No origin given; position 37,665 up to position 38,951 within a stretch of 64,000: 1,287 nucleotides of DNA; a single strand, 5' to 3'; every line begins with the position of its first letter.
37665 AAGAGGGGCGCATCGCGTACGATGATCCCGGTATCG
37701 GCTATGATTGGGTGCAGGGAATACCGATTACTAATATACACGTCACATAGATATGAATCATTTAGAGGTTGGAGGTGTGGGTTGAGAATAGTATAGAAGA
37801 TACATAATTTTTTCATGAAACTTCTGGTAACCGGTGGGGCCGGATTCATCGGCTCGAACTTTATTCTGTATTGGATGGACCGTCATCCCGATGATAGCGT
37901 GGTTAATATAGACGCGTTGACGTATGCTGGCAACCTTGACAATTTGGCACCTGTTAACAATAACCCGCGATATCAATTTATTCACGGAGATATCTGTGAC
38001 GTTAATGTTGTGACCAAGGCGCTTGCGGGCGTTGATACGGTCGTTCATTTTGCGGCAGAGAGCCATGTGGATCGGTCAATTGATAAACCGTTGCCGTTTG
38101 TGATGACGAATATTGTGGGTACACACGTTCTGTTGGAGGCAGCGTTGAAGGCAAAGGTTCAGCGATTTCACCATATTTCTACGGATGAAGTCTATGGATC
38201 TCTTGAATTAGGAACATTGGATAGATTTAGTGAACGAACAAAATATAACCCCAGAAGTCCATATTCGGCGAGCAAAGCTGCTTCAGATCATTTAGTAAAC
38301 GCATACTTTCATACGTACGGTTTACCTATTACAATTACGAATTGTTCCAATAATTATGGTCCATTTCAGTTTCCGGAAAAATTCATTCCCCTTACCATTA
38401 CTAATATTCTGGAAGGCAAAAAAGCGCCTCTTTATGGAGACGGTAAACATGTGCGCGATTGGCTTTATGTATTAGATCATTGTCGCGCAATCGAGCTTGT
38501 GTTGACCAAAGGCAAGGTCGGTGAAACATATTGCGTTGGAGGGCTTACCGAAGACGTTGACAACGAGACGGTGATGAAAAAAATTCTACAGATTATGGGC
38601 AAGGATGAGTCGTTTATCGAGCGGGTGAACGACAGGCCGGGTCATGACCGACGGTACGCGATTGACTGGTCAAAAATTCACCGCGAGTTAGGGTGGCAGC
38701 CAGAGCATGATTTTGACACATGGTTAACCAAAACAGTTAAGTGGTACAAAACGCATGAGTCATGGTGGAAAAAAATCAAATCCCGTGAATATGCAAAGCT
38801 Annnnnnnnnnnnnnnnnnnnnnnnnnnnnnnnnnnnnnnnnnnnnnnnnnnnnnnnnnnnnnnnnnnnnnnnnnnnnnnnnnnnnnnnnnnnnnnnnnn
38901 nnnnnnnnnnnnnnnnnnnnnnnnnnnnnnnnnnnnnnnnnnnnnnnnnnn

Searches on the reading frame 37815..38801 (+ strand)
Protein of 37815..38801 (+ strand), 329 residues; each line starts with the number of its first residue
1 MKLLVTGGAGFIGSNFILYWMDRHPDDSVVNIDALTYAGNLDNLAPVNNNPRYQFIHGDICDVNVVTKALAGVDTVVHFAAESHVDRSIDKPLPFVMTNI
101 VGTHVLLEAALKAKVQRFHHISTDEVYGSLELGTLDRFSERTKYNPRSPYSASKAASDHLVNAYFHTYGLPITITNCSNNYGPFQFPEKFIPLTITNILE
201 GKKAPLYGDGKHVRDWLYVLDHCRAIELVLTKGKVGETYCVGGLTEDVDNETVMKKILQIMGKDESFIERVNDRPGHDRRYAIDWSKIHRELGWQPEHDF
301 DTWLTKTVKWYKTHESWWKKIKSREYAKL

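Call 34: search_protein_families(library=pfam, proteins=[window:37815-38801:+], max_evalue=0.001)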
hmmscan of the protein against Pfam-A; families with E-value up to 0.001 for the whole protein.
window:37815-38801:+ (329 aa): 7 families
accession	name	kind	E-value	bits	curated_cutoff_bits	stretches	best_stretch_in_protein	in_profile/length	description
PF16363.11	GDP_Man_Dehyd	-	1e-84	285.3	27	1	4-306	1-331/332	GDP-mannose 4,6 dehydratase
PF01370.27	Epimerase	-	3.2e-66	223.6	20.9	1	4-242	2-240/240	NAD dependent epimerase/dehydratase family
PF01073.25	3Beta_HSD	-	8.6e-19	68.1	22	1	4-164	1-160/280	3-beta hydroxysteroid dehydrogenase/isomerase family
PF02719.21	Polysacc_synt_2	-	1.4e-15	57.7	20.2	1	3-126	1-131/293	Polysaccharide biosynthesis protein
PF07993.18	NAD_binding_4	-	3e-15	56.5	20.1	1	5-179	1-206/258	Male sterility protein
PF04321.23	RmlD_sub_bind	-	6.2e-09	35.8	27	1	1-166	1-141/287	RmlD substrate binding domain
PF13460.12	NAD_binding_10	-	3e-08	34.2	27.2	1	39-163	27-133/184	NAD(P)H-binding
